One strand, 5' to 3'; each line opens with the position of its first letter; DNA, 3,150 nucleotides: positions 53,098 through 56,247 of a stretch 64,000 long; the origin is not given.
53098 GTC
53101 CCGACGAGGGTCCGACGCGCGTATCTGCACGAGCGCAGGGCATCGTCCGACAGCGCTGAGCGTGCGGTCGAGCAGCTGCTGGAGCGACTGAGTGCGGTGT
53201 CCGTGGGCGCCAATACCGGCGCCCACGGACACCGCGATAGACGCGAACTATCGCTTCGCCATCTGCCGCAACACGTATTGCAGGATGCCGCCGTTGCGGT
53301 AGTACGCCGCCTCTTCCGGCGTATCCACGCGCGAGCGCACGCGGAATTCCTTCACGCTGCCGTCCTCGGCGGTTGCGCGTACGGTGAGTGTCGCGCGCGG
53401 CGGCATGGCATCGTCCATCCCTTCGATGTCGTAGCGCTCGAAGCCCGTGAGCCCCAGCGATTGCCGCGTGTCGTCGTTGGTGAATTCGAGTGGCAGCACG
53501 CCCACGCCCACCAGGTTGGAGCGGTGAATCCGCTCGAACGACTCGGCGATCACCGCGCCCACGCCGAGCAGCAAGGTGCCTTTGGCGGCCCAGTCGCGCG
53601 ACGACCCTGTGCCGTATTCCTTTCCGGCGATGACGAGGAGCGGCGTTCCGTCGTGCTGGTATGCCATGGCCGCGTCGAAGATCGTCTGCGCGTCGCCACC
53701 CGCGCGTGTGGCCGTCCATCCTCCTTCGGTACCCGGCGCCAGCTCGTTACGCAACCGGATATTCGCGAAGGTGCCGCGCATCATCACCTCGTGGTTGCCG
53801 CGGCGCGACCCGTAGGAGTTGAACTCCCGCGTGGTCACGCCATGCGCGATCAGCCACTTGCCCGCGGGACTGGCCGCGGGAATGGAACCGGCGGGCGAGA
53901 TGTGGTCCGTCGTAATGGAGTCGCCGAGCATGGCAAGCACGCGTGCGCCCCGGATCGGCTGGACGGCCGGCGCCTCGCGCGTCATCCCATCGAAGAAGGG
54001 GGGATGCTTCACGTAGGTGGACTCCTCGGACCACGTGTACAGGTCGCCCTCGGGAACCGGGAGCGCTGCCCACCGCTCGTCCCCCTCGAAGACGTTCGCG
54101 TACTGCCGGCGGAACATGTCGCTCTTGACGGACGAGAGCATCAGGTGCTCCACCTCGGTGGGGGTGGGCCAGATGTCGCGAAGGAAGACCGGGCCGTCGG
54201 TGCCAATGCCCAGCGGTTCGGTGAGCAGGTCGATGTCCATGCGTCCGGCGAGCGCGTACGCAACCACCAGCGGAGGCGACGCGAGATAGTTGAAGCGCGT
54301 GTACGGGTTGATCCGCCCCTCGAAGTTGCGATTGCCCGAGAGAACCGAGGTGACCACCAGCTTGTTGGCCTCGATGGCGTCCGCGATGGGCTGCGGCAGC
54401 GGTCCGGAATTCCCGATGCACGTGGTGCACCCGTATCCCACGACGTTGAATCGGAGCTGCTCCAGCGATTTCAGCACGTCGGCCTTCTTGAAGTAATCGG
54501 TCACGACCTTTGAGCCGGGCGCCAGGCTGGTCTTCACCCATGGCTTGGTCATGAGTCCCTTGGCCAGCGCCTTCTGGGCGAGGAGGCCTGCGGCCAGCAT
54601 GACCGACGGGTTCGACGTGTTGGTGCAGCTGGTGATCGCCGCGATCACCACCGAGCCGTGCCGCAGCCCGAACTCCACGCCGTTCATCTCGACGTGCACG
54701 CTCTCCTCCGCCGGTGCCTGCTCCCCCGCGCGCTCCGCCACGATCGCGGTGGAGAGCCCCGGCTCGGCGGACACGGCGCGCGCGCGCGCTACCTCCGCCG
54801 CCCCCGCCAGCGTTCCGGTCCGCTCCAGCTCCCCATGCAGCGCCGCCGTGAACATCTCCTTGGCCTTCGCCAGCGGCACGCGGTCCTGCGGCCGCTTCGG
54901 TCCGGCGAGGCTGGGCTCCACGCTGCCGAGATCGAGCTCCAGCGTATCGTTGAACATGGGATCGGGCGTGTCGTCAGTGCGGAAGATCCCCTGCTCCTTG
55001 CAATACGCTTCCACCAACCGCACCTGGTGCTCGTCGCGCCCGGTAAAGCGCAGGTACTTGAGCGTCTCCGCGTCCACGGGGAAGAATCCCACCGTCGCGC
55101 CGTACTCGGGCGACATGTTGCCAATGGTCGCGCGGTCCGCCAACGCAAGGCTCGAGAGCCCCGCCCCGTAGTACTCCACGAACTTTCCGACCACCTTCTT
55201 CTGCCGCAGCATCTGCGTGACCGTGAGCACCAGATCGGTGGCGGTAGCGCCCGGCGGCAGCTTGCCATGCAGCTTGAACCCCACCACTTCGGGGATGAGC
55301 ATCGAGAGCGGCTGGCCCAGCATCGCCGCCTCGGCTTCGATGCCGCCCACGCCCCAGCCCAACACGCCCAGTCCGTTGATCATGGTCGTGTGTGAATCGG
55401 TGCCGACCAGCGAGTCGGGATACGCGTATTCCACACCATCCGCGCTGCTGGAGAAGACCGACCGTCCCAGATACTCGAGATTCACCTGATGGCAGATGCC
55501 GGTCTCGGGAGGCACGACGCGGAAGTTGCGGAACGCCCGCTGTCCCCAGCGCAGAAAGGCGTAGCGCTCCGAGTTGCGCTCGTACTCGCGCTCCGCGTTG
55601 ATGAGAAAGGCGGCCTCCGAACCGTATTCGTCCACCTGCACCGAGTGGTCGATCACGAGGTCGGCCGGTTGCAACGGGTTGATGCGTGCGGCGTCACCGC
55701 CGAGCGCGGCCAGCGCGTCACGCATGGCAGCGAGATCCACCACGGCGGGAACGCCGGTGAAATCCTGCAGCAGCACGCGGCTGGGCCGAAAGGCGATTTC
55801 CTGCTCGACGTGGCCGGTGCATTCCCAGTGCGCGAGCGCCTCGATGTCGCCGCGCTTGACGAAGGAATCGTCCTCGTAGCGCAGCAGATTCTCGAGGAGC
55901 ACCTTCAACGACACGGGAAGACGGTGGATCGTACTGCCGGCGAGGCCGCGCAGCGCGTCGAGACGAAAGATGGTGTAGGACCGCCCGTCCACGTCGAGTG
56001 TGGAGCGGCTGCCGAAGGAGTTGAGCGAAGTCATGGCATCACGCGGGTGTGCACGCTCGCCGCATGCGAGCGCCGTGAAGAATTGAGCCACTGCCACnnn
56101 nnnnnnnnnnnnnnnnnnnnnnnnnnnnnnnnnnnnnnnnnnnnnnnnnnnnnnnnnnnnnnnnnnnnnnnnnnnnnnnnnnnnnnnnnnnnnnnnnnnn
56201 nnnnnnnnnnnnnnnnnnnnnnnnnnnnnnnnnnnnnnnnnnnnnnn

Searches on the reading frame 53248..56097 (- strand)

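Call 29: search_protein_families(library=pfam, proteins=[window:53248-56097:-], max_evalue=0.0001)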
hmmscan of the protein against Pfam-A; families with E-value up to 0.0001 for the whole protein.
window:53248-56097:- (949 aa): 2 families
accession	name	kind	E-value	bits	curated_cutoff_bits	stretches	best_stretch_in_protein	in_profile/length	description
PF00330.25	Aconitase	-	4.3e-164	547.3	28.7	1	98-618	13-463/463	Aconitase family (aconitate hydratase)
PF00694.25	Aconitase_C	-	5.3e-42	143.7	22.8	1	748-874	4-130/131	Aconitase C-terminal domain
